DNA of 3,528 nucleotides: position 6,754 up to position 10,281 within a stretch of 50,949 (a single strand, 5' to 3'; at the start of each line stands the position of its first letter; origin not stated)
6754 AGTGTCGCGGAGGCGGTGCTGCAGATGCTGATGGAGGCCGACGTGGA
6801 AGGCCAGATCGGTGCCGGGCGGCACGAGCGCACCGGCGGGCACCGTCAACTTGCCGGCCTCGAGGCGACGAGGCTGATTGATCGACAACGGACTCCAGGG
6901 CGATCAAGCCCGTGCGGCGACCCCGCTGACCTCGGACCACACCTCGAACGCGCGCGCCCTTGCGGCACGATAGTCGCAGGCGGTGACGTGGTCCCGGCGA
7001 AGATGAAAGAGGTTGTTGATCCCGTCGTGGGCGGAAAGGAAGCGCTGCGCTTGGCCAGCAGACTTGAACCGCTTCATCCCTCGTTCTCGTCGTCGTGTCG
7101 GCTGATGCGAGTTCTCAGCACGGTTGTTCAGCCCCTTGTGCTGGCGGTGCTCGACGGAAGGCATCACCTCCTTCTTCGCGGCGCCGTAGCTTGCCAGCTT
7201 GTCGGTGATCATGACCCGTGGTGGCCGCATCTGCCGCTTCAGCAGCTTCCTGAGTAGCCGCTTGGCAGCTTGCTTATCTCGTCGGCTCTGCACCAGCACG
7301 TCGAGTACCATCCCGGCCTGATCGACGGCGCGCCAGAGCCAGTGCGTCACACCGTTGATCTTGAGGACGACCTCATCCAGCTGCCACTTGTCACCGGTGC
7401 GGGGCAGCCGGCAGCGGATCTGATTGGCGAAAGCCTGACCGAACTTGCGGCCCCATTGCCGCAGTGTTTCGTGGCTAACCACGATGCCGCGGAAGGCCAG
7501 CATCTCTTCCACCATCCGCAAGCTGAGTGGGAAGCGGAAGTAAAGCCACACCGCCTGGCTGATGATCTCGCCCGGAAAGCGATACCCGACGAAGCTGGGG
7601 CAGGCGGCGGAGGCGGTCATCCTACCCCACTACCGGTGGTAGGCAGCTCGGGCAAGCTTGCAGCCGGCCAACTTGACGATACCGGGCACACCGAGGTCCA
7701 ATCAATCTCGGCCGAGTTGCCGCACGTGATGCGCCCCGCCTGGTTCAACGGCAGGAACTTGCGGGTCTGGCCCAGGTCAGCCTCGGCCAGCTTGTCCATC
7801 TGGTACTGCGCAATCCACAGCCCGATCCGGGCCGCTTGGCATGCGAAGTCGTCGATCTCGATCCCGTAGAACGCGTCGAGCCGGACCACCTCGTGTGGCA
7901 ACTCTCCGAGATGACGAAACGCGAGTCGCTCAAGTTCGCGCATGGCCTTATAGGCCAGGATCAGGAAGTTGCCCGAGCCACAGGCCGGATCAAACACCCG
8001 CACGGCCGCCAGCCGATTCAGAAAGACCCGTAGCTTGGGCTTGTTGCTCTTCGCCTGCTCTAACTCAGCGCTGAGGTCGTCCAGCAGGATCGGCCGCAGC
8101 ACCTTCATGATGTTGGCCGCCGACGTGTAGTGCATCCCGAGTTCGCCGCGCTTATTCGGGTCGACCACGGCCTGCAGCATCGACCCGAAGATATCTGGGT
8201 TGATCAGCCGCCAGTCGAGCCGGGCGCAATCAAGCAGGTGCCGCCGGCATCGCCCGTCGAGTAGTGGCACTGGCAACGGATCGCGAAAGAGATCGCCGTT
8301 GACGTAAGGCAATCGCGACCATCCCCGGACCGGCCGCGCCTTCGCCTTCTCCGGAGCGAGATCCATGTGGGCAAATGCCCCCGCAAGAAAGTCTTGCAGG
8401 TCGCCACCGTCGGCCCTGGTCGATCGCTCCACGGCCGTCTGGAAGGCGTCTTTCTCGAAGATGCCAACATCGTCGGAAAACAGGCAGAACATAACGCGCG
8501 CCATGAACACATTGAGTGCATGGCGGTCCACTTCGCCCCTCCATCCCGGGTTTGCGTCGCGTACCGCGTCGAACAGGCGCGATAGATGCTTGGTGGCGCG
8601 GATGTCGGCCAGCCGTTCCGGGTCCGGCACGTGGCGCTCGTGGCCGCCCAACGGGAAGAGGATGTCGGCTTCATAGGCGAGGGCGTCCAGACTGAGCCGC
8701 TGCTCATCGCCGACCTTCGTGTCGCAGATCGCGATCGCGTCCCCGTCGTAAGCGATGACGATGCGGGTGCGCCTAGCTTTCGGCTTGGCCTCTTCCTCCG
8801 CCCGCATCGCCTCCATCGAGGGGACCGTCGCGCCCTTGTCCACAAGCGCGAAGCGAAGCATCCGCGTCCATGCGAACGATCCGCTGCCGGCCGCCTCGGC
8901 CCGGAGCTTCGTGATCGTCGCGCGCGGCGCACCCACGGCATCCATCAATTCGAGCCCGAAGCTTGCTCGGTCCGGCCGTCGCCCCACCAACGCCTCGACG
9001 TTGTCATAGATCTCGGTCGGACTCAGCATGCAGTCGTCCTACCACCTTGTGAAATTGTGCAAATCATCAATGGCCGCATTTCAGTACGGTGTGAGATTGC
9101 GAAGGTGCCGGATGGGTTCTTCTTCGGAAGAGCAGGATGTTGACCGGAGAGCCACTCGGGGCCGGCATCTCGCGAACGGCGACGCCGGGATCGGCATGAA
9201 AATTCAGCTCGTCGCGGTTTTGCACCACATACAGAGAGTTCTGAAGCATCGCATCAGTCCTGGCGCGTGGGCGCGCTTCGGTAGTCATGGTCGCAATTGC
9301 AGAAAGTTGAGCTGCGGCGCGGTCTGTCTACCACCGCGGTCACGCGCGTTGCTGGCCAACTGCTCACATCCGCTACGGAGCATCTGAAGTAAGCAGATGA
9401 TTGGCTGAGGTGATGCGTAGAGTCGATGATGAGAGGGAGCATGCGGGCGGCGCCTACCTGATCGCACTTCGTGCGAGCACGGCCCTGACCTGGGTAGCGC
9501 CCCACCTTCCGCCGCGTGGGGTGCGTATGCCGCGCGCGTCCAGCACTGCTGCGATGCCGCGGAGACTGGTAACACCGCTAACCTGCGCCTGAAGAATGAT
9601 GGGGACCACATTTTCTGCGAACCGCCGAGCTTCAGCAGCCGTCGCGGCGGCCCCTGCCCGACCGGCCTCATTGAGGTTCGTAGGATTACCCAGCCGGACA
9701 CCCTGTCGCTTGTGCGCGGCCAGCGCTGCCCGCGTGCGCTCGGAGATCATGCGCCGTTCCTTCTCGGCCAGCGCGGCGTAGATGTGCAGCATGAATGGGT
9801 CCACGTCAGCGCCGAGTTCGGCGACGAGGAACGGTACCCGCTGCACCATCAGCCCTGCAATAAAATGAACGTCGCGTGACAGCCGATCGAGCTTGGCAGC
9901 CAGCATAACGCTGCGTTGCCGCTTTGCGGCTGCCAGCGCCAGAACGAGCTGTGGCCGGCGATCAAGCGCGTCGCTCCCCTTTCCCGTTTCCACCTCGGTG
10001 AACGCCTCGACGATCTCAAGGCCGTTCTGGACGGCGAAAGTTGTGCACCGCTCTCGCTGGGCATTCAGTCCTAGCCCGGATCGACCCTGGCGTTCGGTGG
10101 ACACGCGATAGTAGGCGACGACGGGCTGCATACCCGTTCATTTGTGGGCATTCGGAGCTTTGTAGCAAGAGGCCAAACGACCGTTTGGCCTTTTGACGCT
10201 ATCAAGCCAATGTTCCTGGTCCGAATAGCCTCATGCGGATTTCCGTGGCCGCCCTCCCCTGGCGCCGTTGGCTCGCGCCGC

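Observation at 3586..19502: Target-site duplications of two inverted IS66 copies are swapped: footprint of a 9.6-kb inversion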

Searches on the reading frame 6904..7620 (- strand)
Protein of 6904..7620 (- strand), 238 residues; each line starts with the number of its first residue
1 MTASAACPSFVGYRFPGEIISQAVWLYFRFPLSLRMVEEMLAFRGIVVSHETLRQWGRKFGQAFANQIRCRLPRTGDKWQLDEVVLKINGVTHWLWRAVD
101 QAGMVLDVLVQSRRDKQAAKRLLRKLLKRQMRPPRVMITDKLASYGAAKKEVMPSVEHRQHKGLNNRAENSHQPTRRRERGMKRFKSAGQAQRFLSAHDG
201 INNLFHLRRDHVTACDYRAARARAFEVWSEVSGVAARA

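Call 23: search_protein_families(library=pfam, proteins=[window:6904-7620:-], max_evalue=0.001)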
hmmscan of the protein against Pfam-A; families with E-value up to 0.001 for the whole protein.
window:6904-7620:- (238 aa): 3 families
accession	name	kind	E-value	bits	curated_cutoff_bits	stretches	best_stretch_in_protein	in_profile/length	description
PF13610.12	DDE_Tnp_IS240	-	1e-36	126.6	27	1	77-205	2-136/139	DDE domain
PF03050.20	DDE_Tnp_IS66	-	2.1e-06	27.8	23.1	1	18-172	7-155/284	Transposase IS66 family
PF00665.32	rve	-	0.00087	20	32.6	0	75-147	4-80/102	Integrase core domain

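Call 45: search_protein_families(library=ncbifam, proteins=[window:6904-7620:-], max_evalue=1)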
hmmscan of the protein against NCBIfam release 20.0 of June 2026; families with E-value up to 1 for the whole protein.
window:6904-7620:- (238 aa): 6 families
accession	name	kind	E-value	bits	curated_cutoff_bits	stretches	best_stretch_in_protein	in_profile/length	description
NF033587.1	transpos_IS6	equivalog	7.7e-67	224.9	125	1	11-205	2-201/202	IS6 family transposase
NF033517.1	transpos_IS66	equivalog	4.7e-09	35.8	180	1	18-156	90-221/387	IS66 family transposase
NF033558.1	transpos_IS1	equivalog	3.3e-08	33.7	100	1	44-179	59-193/199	IS1 family transposase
NF033547.1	transpos_IS1595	equivalog_domain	0.0041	17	75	1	99-198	102-208/215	IS1595 family transposase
NF033543.2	transpos_IS256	equivalog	0.012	14.6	150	1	105-158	157-211/338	IS256 family transposase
NF041859.1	silencer_MvaTU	equivalog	0.11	12.7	75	0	140-188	42-87/120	histone-like nucleoid-structuring protein, MvaT/MvaU family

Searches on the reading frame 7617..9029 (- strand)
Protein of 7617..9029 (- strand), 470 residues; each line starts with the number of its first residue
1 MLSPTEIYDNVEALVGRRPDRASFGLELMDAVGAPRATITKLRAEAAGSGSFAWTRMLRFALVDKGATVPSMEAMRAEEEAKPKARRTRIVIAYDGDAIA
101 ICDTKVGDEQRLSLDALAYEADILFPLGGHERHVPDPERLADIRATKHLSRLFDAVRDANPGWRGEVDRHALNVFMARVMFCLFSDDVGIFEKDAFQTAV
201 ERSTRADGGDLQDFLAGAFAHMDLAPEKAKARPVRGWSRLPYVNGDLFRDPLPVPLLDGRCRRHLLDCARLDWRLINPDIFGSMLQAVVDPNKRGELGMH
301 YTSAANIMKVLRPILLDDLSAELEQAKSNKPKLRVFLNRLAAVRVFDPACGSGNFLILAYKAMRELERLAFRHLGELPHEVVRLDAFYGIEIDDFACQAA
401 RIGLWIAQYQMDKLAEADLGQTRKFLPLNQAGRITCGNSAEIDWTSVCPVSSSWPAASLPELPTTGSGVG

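Call 23: search_protein_families(library=pfam, proteins=[window:7617-9029:-], max_evalue=0.001)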
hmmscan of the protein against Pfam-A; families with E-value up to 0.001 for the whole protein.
window:7617-9029:- (470 aa): 4 families
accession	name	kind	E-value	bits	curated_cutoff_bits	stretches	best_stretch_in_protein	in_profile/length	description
PF20473.4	MmeI_Mtase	-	2.9e-44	151.7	27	1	323-451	1-129/259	MmeI, DNA-methyltransferase domain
PF20465.4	MmeI_hel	-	1.1e-19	71.4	27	1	170-248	1-75/75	MmeI, helicase spacer domain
PF20464.3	MmeI_N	-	6e-12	46.7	27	1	5-157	4-179/181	MmeI, N-terminal domain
PF02384.22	N6_Mtase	-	0.00072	19.4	20.4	0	344-413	49-106/311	N-6 DNA Methylase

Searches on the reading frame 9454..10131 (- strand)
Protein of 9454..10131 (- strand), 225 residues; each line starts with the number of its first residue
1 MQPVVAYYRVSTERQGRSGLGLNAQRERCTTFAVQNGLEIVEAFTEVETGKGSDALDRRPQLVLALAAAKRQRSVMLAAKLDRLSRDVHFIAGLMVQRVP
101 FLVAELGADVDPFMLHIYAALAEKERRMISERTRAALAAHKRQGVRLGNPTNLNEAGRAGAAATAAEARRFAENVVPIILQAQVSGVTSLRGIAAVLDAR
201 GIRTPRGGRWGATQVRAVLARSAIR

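Call 23: search_protein_families(library=pfam, proteins=[window:9454-10131:-], max_evalue=0.001)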
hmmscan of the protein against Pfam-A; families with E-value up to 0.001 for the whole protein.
window:9454-10131:- (225 aa): 2 families
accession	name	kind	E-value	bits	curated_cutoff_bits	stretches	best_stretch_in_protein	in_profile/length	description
PF00239.26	Resolvase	-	1.8e-24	86.9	23.3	1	4-145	1-144/145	Resolvase, N terminal domain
PF20552.4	HTH_62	-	0.00079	19.8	27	0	178-222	26-70/72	Recombinase-like helix-turn-helix domain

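Call 26: find_encoding_contigs(protein=window:9454-10131:-, flank=10000, max_places=10)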
Protein window:9454-10131:- (225 aa): 11 contigs read that carry it; 10 places shown.
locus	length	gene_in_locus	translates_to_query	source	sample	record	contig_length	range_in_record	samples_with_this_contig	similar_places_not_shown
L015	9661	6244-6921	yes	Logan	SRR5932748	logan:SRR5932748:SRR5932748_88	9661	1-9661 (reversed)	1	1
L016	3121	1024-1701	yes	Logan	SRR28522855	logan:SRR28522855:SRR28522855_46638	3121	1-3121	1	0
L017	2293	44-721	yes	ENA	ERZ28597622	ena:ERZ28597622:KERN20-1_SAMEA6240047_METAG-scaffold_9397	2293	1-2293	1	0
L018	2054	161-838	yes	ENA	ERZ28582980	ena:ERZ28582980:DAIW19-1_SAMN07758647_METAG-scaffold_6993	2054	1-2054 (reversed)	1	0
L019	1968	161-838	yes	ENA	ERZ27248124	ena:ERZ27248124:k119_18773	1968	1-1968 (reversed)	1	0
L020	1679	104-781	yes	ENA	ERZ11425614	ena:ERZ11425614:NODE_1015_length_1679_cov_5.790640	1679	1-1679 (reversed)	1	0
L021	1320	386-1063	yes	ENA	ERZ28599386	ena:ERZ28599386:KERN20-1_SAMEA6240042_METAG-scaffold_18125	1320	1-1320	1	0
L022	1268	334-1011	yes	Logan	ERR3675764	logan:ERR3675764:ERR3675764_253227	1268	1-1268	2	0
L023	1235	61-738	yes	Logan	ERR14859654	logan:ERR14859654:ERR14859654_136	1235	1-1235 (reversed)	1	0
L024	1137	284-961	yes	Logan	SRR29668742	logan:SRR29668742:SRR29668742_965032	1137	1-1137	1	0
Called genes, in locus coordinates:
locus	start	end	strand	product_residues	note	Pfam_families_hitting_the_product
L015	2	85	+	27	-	?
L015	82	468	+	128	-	-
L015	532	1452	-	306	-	PF04796:RepA_C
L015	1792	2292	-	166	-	-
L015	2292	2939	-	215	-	PF01656:CbiA, PF07015:VirC1, PF09140:MipZ (faint), PF13614:AAA_31 (faint)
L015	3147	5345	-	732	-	PF23139:OB_YrrC, PF14520:HHH_5, PF14490:HHH_RecD2, PF05970:PIF1 (weak), PF13245:AAA_19, PF13604:AAA_30, PF18335:SH3_13, PF13538:UvrD_C_2, +3 more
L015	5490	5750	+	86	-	PF13711:DUF4160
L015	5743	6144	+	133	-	PF10387:DUF2442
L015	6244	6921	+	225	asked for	PF00239:Resolvase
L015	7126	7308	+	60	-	-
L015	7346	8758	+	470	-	PF20464:MmeI_N, PF20465:MmeI_hel, PF20473:MmeI_Mtase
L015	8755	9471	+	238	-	PF03050:DDE_Tnp_IS66 (weak), PF13610:DDE_Tnp_IS240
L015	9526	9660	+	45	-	?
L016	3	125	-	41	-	?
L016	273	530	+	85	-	PF13711:DUF4160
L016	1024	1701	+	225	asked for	PF00239:Resolvase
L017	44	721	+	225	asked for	PF00239:Resolvase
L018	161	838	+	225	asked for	PF00239:Resolvase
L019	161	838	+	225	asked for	PF00239:Resolvase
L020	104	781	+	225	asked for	PF00239:Resolvase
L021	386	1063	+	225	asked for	PF00239:Resolvase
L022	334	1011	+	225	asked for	PF00239:Resolvase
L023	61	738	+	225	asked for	PF00239:Resolvase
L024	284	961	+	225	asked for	PF00239:Resolvase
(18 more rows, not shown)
